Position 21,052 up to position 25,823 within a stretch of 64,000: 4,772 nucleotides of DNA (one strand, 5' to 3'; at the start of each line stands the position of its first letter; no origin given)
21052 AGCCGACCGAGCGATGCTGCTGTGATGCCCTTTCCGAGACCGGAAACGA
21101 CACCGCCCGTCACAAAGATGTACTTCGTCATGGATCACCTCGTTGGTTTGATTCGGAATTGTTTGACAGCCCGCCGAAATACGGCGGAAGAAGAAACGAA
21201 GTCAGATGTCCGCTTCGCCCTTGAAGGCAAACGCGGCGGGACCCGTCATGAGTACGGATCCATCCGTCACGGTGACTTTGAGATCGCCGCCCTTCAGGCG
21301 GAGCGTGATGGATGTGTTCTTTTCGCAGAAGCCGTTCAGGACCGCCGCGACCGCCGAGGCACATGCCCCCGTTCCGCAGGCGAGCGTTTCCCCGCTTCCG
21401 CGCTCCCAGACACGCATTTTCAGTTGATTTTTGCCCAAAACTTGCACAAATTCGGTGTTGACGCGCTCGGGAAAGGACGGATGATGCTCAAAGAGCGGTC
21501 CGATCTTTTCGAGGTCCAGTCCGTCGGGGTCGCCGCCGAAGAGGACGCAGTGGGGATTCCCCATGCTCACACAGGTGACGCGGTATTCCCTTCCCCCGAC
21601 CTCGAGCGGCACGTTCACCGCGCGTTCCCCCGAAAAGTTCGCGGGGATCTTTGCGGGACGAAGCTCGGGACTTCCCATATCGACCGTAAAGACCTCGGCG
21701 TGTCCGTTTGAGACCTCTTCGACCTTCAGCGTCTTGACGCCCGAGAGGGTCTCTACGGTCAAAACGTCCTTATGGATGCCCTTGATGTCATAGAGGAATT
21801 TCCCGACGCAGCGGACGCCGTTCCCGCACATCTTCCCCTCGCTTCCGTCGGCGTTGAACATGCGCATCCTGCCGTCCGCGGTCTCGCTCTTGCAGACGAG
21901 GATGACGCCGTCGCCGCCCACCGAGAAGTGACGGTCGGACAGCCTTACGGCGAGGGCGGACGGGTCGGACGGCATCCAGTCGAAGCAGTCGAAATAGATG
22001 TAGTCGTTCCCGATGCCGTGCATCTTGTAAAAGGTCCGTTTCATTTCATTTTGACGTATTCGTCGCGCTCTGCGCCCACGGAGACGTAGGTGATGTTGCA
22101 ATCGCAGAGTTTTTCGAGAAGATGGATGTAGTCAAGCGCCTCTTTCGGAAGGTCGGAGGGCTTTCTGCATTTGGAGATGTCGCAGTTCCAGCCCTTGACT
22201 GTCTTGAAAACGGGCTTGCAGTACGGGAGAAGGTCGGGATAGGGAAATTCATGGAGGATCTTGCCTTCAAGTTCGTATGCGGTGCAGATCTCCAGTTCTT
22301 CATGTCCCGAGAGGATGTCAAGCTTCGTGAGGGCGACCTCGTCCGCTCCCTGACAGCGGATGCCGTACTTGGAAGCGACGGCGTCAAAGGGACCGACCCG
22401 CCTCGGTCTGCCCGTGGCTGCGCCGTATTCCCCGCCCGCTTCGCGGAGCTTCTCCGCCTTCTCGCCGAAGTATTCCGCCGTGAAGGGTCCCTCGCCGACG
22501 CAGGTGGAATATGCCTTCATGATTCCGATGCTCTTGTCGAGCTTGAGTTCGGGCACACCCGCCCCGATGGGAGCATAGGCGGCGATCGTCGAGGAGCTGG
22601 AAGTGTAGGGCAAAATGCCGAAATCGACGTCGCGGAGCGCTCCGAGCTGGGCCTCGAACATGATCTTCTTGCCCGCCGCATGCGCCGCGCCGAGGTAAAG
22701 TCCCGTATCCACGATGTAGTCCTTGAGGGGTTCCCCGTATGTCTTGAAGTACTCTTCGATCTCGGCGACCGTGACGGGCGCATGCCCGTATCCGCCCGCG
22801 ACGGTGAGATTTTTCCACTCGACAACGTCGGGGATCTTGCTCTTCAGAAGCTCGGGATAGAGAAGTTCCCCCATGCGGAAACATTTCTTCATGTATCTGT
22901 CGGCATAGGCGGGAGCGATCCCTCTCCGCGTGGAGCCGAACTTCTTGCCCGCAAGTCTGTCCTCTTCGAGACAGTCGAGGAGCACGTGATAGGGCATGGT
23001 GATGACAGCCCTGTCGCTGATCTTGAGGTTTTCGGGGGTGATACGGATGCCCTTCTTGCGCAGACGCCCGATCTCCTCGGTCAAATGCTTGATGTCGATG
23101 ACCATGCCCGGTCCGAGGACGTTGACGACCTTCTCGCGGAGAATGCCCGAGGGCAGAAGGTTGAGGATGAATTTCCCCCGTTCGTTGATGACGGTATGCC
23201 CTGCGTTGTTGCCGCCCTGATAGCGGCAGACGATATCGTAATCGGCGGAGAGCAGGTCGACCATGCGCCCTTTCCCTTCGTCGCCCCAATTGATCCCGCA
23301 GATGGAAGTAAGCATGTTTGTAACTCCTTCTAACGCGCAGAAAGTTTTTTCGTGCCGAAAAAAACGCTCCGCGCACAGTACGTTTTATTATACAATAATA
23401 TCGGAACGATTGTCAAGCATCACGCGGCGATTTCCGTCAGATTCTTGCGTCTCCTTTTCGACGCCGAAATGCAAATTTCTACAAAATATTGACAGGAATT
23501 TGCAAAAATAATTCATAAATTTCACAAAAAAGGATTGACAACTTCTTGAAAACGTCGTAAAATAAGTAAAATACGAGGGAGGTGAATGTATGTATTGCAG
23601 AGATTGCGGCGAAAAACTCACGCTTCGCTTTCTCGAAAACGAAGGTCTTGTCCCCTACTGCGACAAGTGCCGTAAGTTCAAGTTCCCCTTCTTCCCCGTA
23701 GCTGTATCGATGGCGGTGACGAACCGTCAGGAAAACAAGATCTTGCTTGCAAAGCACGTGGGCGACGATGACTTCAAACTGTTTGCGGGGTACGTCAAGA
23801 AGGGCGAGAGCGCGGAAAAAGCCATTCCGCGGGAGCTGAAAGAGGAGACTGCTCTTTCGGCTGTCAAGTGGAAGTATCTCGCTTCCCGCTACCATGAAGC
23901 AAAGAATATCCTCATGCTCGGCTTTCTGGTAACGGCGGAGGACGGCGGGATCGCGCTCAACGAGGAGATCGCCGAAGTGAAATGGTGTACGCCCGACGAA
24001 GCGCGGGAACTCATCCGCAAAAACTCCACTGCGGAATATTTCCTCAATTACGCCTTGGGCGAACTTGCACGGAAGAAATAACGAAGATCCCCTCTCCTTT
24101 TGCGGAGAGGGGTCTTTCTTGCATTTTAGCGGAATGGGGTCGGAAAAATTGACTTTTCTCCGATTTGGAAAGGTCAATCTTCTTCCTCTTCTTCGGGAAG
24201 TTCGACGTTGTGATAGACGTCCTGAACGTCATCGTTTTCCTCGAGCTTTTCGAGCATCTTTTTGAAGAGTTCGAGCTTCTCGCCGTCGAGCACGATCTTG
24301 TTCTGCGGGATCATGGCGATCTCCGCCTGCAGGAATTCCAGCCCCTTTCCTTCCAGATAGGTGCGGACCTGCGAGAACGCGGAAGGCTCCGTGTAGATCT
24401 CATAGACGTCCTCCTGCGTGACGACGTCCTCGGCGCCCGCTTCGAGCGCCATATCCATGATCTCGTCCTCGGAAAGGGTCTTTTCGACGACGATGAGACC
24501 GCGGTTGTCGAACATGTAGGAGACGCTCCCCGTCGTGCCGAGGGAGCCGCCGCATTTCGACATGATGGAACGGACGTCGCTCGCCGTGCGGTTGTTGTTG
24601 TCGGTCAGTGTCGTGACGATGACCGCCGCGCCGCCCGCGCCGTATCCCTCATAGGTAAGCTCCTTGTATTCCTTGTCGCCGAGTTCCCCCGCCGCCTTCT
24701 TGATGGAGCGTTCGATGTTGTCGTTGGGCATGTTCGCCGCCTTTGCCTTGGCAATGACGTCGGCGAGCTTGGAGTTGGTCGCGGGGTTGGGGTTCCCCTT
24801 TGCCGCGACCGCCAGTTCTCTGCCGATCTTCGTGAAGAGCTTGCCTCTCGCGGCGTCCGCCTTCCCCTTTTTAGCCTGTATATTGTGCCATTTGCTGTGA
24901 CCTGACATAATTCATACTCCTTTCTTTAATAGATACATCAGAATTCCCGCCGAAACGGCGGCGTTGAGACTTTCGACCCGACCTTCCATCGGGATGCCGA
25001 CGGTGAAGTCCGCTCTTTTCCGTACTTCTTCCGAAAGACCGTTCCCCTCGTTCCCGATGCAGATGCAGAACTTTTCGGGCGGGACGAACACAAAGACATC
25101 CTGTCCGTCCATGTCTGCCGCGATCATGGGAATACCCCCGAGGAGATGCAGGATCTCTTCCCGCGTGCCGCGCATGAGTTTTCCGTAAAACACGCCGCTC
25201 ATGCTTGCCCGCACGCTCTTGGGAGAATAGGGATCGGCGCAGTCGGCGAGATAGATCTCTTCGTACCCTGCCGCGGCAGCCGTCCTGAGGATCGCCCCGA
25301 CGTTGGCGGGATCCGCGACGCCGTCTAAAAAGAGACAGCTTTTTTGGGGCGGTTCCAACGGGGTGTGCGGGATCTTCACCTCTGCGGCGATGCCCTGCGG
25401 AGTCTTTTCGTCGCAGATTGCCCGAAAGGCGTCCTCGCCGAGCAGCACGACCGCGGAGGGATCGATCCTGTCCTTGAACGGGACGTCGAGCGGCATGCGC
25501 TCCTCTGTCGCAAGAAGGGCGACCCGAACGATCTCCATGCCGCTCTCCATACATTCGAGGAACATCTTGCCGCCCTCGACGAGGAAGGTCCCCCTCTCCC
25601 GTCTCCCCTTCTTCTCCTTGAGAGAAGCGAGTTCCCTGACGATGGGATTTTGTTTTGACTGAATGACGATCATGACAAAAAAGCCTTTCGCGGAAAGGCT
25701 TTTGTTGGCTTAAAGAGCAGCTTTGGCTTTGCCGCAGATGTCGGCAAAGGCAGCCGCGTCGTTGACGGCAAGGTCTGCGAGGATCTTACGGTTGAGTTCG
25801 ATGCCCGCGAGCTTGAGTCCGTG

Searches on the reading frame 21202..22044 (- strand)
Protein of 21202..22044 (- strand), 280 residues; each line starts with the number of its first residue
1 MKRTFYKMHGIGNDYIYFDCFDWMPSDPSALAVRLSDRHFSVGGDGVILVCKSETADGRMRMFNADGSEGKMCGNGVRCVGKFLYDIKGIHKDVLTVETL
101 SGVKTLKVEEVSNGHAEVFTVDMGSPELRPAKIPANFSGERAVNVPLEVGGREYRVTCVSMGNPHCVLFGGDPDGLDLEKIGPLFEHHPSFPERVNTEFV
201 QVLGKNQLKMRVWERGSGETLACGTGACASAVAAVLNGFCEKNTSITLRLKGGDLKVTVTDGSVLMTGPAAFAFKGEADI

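Call 3: search_protein_families(library=pfam, proteins=[window:21202-22044:-], max_evalue=0.01)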
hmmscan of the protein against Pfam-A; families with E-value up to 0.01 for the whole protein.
window:21202-22044:- (280 aa): 2 families
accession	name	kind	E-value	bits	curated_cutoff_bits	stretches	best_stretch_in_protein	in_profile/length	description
PF01678.24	DAP_epimerase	-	1.6e-61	206.1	34.7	2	158-271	2-119/121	Diaminopimelate epimerase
PF02567.21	PhzC-PhzF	-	0.0099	15.8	27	0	52-230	47-224/281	Phenazine biosynthesis-like protein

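Call 5: search_protein_families(library=ncbifam, proteins=[window:21202-22044:-], max_evalue=0.01)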
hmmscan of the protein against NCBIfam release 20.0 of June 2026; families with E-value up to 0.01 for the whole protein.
window:21202-22044:- (280 aa): 2 families
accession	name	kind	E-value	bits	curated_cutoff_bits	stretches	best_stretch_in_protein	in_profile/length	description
TIGR00652.1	DapF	equivalog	1.7e-85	286.7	114.65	1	4-278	2-268/270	diaminopimelate epimerase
NF038284.1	bifunc_DapF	exception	1.1e-32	113.4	350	1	42-269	43-253/254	bifunctional diaminopimelate epimerase/glutamate racemase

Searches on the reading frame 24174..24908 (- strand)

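Call 46: search_protein_families(library=pfam, proteins=[window:24174-24908:-], max_evalue=0.00001)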
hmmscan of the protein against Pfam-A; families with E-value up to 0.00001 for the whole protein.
window:24174-24908:- (244 aa): 2 families
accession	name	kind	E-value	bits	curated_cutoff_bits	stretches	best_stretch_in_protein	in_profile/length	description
PF01709.26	Transcrip_reg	-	3.7e-62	209.2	27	1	81-235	1-160/160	TACO1/YebC second and third domain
PF20772.2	TACO1_YebC_N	-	1.7e-29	102.5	36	1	5-75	1-73/73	TACO1/YebC protein N-terminal domain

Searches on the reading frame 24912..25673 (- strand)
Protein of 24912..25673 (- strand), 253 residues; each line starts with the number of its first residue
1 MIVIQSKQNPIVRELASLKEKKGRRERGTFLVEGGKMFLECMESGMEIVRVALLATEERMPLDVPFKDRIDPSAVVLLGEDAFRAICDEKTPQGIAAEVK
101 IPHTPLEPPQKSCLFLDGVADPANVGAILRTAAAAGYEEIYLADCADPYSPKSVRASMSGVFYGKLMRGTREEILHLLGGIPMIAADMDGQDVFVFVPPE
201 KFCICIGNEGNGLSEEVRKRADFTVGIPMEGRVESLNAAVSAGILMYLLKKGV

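Call 46: search_protein_families(library=pfam, proteins=[window:24912-25673:-], max_evalue=0.00001)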
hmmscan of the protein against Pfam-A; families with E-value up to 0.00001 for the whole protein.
window:24912-25673:- (253 aa): 2 families
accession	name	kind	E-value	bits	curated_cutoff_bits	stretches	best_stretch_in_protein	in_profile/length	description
PF00588.24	SpoU_methylase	-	2.9e-32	112.2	29.7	1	113-247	3-142/142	SpoU rRNA Methylase family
PF22435.1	MRM3-like_sub_bind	-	3.8e-14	53.3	27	1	9-97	1-84/84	MRM3-like substrate binding domain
